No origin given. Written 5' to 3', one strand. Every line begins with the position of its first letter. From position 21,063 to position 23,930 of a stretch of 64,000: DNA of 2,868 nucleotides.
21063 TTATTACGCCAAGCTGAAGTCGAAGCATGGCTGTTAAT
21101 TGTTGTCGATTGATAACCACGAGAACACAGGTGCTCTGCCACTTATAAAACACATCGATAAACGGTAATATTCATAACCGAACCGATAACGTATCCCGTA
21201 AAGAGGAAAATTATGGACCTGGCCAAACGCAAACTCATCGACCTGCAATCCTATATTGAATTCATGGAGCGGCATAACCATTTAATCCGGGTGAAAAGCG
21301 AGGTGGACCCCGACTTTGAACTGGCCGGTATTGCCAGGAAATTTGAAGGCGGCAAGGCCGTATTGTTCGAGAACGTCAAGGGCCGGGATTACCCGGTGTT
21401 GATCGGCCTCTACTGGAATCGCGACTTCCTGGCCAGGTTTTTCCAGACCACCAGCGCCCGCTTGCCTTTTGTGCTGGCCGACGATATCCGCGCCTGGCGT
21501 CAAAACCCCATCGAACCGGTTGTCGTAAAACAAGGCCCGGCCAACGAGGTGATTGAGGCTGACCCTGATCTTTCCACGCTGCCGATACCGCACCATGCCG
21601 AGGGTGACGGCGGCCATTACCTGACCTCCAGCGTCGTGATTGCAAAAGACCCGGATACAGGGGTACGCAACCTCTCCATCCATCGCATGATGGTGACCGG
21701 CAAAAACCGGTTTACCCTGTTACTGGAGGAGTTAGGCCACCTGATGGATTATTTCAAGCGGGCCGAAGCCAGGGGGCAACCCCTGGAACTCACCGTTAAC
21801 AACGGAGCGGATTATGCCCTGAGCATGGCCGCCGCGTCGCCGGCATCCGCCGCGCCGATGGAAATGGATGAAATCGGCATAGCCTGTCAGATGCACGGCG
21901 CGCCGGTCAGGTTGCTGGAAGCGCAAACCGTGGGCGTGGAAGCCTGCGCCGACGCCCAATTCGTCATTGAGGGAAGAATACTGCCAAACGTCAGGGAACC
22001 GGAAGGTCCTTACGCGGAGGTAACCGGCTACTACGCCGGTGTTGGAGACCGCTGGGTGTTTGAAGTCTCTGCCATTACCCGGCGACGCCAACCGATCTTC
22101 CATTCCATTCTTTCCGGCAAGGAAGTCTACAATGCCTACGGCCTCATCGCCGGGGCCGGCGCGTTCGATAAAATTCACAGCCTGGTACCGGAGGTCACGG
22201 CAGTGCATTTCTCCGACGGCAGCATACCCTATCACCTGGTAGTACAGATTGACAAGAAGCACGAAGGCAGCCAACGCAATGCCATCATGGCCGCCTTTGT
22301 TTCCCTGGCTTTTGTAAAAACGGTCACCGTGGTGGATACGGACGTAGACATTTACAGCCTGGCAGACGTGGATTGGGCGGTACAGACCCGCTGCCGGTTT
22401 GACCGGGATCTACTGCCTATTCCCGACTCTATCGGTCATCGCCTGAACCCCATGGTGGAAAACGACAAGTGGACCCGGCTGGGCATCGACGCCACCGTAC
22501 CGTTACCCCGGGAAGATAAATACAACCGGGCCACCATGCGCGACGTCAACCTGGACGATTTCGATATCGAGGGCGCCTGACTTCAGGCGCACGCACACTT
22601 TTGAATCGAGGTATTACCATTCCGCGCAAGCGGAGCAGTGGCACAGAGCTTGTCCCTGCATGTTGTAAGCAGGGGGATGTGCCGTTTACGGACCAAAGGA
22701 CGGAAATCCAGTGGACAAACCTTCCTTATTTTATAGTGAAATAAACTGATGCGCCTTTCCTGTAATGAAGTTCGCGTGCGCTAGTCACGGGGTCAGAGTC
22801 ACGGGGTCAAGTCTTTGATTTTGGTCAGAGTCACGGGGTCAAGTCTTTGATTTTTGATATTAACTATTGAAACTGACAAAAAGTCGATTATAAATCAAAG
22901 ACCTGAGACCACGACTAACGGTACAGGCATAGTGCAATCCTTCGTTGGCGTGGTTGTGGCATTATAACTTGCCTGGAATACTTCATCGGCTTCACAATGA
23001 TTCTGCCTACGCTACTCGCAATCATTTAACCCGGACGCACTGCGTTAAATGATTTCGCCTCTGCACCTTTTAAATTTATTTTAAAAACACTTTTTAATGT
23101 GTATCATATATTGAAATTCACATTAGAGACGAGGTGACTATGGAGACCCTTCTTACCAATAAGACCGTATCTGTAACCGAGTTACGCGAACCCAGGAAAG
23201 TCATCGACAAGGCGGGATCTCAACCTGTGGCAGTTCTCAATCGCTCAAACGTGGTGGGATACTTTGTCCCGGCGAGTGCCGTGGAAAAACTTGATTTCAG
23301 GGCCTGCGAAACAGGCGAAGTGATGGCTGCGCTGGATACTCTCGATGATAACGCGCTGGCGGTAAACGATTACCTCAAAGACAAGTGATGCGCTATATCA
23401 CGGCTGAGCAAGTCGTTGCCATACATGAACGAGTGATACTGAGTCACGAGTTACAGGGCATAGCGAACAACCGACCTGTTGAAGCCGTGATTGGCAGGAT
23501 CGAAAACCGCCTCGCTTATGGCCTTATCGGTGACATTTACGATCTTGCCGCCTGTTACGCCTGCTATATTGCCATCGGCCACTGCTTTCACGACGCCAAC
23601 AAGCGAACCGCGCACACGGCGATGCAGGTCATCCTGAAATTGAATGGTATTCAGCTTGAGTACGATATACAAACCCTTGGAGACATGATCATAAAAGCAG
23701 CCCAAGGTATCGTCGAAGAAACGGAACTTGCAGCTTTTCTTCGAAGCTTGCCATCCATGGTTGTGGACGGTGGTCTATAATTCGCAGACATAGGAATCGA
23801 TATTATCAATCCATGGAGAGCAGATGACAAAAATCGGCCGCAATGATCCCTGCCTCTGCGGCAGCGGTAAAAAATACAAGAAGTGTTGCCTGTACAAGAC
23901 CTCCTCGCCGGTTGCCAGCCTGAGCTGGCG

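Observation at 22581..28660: A roughly 6-kb toxin-antitoxin island inserted next to a VOC gene, bounded by a diverged duplicate of that gene's 5' end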

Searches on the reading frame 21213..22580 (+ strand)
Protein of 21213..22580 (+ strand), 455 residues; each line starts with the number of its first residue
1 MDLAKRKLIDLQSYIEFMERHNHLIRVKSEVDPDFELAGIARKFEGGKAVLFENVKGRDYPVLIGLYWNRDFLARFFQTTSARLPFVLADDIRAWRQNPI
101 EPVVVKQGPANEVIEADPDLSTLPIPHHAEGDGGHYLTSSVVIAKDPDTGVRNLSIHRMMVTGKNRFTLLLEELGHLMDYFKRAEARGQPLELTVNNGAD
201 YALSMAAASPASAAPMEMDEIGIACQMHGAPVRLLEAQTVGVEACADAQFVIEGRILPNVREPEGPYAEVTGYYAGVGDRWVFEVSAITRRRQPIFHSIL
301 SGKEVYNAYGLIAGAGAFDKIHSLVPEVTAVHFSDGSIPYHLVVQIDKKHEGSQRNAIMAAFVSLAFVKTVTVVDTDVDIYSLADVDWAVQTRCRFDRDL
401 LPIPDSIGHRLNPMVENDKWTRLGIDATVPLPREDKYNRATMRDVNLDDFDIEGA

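Call 6: search_protein_families(library=pfam, proteins=[window:21213-22580:+], max_evalue=0.01)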
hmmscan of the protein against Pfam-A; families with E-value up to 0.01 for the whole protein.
window:21213-22580:+ (455 aa): 3 families
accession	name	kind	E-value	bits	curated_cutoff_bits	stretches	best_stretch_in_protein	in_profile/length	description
PF01977.22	UbiD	-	1.2e-56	191.6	23.3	1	106-303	6-205/206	3-octaprenyl-4-hydroxybenzoate carboxy-lyase Rift-related domain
PF20696.2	UbiD_C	-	1.5e-24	86.8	24.2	1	316-427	11-127/127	3-octaprenyl-4-hydroxybenzoate carboxy-lyase C-terminal domain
PF20695.2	UbiD_N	-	7e-19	68.1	24.3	1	15-84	1-70/78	3-octaprenyl-4-hydroxybenzoate carboxy-lyase N-terminal domain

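Call 10: find_encoding_contigs(protein=window:21213-22580:+, flank=10000, max_places=10)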
Protein window:21213-22580:+ (455 aa): 2 contigs read that carry it; 1 place shown.
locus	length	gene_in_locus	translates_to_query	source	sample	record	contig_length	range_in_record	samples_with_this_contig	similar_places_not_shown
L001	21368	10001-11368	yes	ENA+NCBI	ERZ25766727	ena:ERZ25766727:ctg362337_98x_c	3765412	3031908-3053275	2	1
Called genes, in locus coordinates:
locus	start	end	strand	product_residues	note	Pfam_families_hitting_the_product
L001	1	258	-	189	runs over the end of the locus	PF00578:AhpC-TSA, PF08534:Redoxin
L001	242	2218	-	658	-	PF01578:Cytochrom_C_asm, PF16327:CcmF_C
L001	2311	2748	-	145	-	PF03100:CcmE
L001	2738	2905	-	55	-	PF04995:CcmD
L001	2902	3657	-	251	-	PF01578:Cytochrom_C_asm, PF27518:CcmC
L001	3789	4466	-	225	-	PF03379:CcmB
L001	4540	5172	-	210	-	PF00005:ABC_tran, PF13304:AAA_21 (faint)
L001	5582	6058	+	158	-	PF08472:S6PP_C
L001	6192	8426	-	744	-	PF07715:Plug, PF00593:TonB_dep_Rec_b-barrel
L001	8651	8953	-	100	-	-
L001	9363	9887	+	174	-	PF25087:GMPPB_C (faint), PF00132:Hexapep (weak), PF25084:LbH_EIF2B (weak), PF00132:Hexapep (weak)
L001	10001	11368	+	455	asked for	PF20695:UbiD_N, PF01977:UbiD, PF20696:UbiD_C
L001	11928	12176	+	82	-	-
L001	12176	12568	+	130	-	PF02661:Fic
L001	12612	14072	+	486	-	PF02810:SEC-C, PF09722:Xre_MbcA_ParS_C (weak)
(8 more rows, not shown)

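Call 12: find_related_loci(query=window:21213-22580:+, collection=genome_contigs, flank=10000)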
Query window:21213-22580:+ (455 aa) in genome_contigs; peptide patterns used: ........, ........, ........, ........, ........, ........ (x = any residue, [..] = any of these).
79 stretches matched a pattern; 34 encode a relative of the query (tblastn E <= 1e-3); 34 distinct loci.
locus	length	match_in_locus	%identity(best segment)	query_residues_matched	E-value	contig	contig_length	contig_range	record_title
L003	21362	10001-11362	95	1-454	0e+0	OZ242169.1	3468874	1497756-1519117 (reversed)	MAG: Gammaproteobacteria bacterium isolate ff4940f8-66a3-454c-92a4-cb6e2abc23bc genome assembly, chromosome: 1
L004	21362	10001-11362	94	1-454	0e+0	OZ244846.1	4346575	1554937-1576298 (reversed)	MAG: Gammaproteobacteria bacterium isolate c4b6e239-c71f-4241-b0b0-6ad111843a63 genome assembly, chromosome: 1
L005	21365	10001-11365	94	1-455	0e+0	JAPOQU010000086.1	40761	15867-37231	MAG: Gammaproteobacteria bacterium isolate APA_bin_93 c_000000419981, whole genome shotgun sequence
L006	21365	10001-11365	93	1-455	0e+0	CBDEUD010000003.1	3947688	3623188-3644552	MAG: Gammaproteobacteria bacterium isolate 6e6111ba-c27c-4040-81f0-885b4b8a4f34 genome assembly, contig: contig_3, whole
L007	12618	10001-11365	92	1-455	0e+0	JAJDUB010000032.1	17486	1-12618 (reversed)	MAG: Gammaproteobacteria bacterium isolate jk18x1bzbins.61 k141_946575, whole genome shotgun sequence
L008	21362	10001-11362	93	1-454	0e+0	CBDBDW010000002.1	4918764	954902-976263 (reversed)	MAG: Gammaproteobacteria bacterium isolate 554e3a7e-5989-4f2a-9094-f6ca052332fc genome assembly, contig: contig_2, whole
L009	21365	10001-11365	92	1-455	0e+0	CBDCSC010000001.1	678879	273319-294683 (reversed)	MAG: Gammaproteobacteria bacterium isolate cf513f33-0391-49c8-bdd4-56b301b507bf genome assembly, contig: contig_1, whole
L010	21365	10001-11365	94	1-455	0e+0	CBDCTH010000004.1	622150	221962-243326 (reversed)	MAG: Gammaproteobacteria bacterium isolate a8af13e8-0241-4292-a4be-8c867e9427f0 genome assembly, contig: contig_4, whole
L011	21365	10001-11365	92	1-455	0e+0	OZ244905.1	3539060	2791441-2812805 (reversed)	MAG: Gammaproteobacteria bacterium isolate a734ccac-b7d8-410a-8793-3c98b358ebc9 genome assembly, chromosome: 1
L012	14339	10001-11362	92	1-454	0e+0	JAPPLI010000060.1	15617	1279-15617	MAG: Gammaproteobacteria bacterium isolate RHO3_bin_19 NODE_5486_length_15617_cov_57.950392, whole genome shotgun sequen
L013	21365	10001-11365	91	1-455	0e+0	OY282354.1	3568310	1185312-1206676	MAG: uncultured Gammaproteobacteria bacterium isolate b1fdf0bb-5270-493a-8425-87954a876b58 genome assembly, chromosome:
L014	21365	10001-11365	91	1-455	0e+0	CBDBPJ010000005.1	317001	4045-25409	MAG: Gammaproteobacteria bacterium isolate bb6b15c1-335f-4c8a-84a7-a05bc1b1d3fd genome assembly, contig: contig_5, whole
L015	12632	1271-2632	91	1-454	0e+0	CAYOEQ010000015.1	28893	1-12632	MAG TPA_asm: uncultured Enterobacteriaceae bacterium isolate SRP109090_co1_82 genome assembly, contig: NODE_2141_length_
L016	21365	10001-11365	89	1-455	0e+0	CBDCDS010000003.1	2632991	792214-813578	MAG: Gammaproteobacteria bacterium isolate 7018d805-9e79-4280-bfa5-16e89684b7f5 genome assembly, contig: contig_3, whole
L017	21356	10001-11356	91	1-452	0e+0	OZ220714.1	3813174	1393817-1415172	MAG: Gammaproteobacteria bacterium isolate 1a8f7f40-8cb6-4f94-a6e0-ecd99667d799 genome assembly, chromosome: 1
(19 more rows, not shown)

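Call 28: search_protein_families(library=pfam, proteins=[L012:11419-14214:+, L003:11438-11992:-, L003:12933-13463:-, L003:13408-13713:+, L003:14114-14857:-, L003:14863-15165:-, L003:15347-15715:-, L003:15685-15975:-, L003:15972-17336:-, L003:17370-17630:-], max_evalue=0.001)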
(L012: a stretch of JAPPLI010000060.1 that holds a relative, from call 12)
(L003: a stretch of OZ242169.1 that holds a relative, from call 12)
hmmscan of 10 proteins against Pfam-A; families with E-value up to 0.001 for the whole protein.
L012:11419-14214:+ (931 aa): 6 families
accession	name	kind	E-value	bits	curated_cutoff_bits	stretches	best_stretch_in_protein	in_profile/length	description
PF20473.4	MmeI_Mtase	-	1.2e-85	287.3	27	1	345-601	8-258/259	MmeI, DNA-methyltransferase domain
PF20466.3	MmeI_TRD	-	1.7e-59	201.1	27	1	631-831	3-205/207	MmeI, target recognition domain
PF20464.3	MmeI_N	-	1.1e-43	150.1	27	1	13-173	4-180/181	MmeI, N-terminal domain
PF20465.4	MmeI_hel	-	3.9e-26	92.1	27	1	179-258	1-75/75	MmeI, helicase spacer domain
PF20467.3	MmeI_C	-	7.8e-26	90.6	27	1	843-916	8-81/83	MmeI, C-terminal domain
PF02384.22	N6_Mtase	-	8.2e-06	25.8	20.4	1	360-541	50-187/311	N-6 DNA Methylase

L003:11438-11992:- (184 aa): 2 families
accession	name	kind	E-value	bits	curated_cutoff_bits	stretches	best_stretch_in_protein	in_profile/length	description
PF01979.26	Amidohydro_1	-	1.9e-17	64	25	1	76-172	233-344/345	Amidohydrolase family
PF07969.17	Amidohydro_3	-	8.9e-08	32.5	29.7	1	110-173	405-471/472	Amidohydrolase family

L003:12933-13463:- (176 aa): 0 families

L003:13408-13713:+ (101 aa): 2 families
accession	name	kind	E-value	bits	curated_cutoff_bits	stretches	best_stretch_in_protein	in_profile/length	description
PF13683.12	rve_3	-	2e-29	101.5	26.5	1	15-78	4-67/67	Integrase core domain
PF13333.12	rve_2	-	1.8e-06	28.4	22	1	31-79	1-49/56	Integrase core domain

L003:14114-14857:- (247 aa): 1 family
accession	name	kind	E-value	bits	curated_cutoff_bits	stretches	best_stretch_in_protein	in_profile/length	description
PF12686.12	DUF3800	-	2.2e-14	54.9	21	1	13-213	1-149/149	Protein of unknown function (DUF3800)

L003:14863-15165:- (100 aa): 0 families

L003:15347-15715:- (122 aa): 1 family
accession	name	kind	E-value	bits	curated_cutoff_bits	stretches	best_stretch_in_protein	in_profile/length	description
PF02452.23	PemK_toxin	-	3.2e-25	88.9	23.1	1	12-119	1-108/109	PemK-like, MazF-like toxin of type II toxin-antitoxin system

L003:15685-15975:- (96 aa): 1 family
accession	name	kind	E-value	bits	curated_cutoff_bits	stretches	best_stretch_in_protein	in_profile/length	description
PF01402.27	RHH_1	-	4e-07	30.2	20.5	1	23-57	4-38/39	Ribbon-helix-helix protein, copG family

L003:15972-17336:- (454 aa): 2 families
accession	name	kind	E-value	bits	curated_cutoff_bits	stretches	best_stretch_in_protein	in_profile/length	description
PF07804.18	HipA_C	-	5.2e-39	134.6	30.5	1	164-388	2-209/213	HipA-like C-terminal domain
PF13657.11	Couple_hipA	-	7.7e-16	58.9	22.5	1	9-108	2-98/99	HipA N-terminal domain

L003:17370-17630:- (86 aa): 5 families
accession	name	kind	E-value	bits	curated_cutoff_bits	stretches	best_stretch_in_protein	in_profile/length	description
PF01381.28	HTH_3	-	2e-10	41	23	1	13-63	4-53/55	Helix-turn-helix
PF13560.12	HTH_31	-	1.4e-08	35.3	27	1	6-58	2-54/64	Helix-turn-helix domain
PF13443.12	HTH_26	-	9.7e-08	32.6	22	1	9-59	1-51/63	Cro/C1-type HTH DNA-binding domain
PF12844.13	HTH_19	-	3.5e-07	30.5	30.2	1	7-59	1-52/64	Helix-turn-helix domain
PF13744.12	HTH_37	-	4.9e-07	29.9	27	1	6-65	19-78/80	Helix-turn-helix domain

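Call 49: search_protein_families(library=pfam, proteins=[L008:11688-12806:+, L008:13069-15138:-, L008:15141-15977:-, L008:15993-17000:-, L008:16984-18069:-, L008:18085-19380:-, L006:11401-11679:+, L006:11679-12113:+, L006:12103-13449:-, L010:11872-12126:-], max_evalue=0.001)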
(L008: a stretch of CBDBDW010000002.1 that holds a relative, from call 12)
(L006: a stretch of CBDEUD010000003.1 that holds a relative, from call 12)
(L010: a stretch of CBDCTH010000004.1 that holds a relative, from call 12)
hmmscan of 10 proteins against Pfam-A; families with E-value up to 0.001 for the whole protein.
L008:11688-12806:+ (372 aa): 4 families
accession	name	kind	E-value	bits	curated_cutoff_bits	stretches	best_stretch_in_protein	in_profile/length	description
PF21248.3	SoFic-like_C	-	2.1e-34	118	27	1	281-356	1-76/76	Protein adenylyltransferase SoFic-like, C-terminal domain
PF13784.11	Fic_N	-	2.2e-23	82.5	26.7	1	27-111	1-82/82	Fic/DOC family N-terminal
PF02661.23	Fic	-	2.6e-16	60.7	24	1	142-216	28-93/93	Fic/DOC family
PF24033.1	DUF7342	-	0.00083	19.8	31.6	0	322-360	29-67/150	Family of unknown function (DUF7342)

L008:13069-15138:- (689 aa): 1 family
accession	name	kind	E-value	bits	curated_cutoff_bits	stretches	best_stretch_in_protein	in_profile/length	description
PF20012.4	GAP1-N1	-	3.7e-31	107.9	27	1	9-109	2-101/101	GTPase-associated protein 1, N-terminal domain type 1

L008:15141-15977:- (278 aa): 2 families
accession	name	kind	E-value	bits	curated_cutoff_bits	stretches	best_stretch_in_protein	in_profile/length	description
PF19975.5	DO-GTPase1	-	4.6e-72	243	27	1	8-275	1-271/271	Double-GTPase 1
PF19993.5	DO-GTPase2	-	0.00073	19.7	27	0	10-150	6-154/226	Double-GTPase 2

L008:15993-17000:- (335 aa): 2 families
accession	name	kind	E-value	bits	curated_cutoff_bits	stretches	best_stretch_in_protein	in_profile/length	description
PF19993.5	DO-GTPase2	-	7.6e-51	173.4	27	1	83-306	1-223/226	Double-GTPase 2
PF19975.5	DO-GTPase1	-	1.5e-05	24.9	27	1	87-207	2-119/271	Double-GTPase 1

L008:16984-18069:- (361 aa): 1 family
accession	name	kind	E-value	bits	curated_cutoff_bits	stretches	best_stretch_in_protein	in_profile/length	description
PF19994.4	GASH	-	2.6e-22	80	27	1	4-349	3-394/398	GTPase-associated system helical domain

L008:18085-19380:- (431 aa): 3 families
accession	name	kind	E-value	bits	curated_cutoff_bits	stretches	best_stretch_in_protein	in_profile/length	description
PF19976.4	GAAD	-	4.6e-17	62.2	23.6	1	366-424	2-60/62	GTPase-associated adaptor domain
PF00149.33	Metallophos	-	9.9e-14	52.6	21.5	1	7-251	3-190/191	Calcineurin-like phosphoesterase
PF12850.12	Metallophos_2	-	3.1e-07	31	27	0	7-106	3-68/154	Calcineurin-like phosphoesterase superfamily domain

L006:11401-11679:+ (92 aa): 0 families

L006:11679-12113:+ (144 aa): 2 families
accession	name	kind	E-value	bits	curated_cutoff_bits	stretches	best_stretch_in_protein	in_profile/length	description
PF13470.12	PIN_3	-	5.3e-19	69.6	27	1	5-114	1-114/115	PIN domain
PF01850.27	PIN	-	3e-05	25.1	23.6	1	6-118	1-116/120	PIN domain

L006:12103-13449:- (448 aa): 2 families
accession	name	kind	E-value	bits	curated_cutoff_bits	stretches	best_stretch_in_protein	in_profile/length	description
PF01979.26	Amidohydro_1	-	5.1e-28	98.8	25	1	77-437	1-345/345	Amidohydrolase family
PF07969.17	Amidohydro_3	-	9.5e-14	52.2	29.7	1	350-437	367-471/472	Amidohydrolase family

L010:11872-12126:- (84 aa): 1 family
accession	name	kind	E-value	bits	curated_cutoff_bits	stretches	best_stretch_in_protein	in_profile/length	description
PF24732.2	ParE_like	-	7.7e-09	35.9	24.4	1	19-81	2-67/67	ParE-like toxin domain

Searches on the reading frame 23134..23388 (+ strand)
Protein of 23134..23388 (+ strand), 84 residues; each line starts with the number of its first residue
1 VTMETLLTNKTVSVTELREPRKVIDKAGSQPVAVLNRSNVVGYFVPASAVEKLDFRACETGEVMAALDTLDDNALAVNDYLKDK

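Call 6: search_protein_families(library=pfam, proteins=[window:23134-23388:+], max_evalue=0.01)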
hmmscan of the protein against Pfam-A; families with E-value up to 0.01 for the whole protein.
window:23134-23388:+ (84 aa): 0 families

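Call 63: search_protein_families(library=ncbifam, proteins=[window:23134-23388:+], max_evalue=0.01)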
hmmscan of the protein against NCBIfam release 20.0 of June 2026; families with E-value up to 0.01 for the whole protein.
window:23134-23388:+ (84 aa): 1 family
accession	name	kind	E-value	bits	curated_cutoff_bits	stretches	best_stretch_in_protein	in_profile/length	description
NF007300.0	PRK09778.1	equivalog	8.3e-07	29.4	99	1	3-53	1-49/97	type I toxin-antitoxin system antitoxin YafN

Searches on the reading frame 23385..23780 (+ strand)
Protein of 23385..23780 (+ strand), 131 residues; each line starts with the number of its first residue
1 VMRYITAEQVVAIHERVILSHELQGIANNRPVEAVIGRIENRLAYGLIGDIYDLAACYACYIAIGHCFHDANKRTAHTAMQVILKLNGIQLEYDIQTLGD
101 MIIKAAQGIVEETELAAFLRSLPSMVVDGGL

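Call 6: search_protein_families(library=pfam, proteins=[window:23385-23780:+], max_evalue=0.01)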
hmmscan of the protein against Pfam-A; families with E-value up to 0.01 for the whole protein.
window:23385-23780:+ (131 aa): 1 family
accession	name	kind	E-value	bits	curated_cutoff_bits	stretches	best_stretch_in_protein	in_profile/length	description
PF02661.23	Fic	-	1.1e-08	36.2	24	1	4-84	1-93/93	Fic/DOC family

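Call 63: search_protein_families(library=ncbifam, proteins=[window:23385-23780:+], max_evalue=0.01)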
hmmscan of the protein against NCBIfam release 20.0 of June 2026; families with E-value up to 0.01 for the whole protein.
window:23385-23780:+ (131 aa): 1 family
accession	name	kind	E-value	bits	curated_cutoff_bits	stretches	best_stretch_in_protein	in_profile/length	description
TIGR01550.1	DOC_P1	subfamily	2.1e-17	63.4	38.65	1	5-117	2-118/122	type II toxin-antitoxin system death-on-curing family toxin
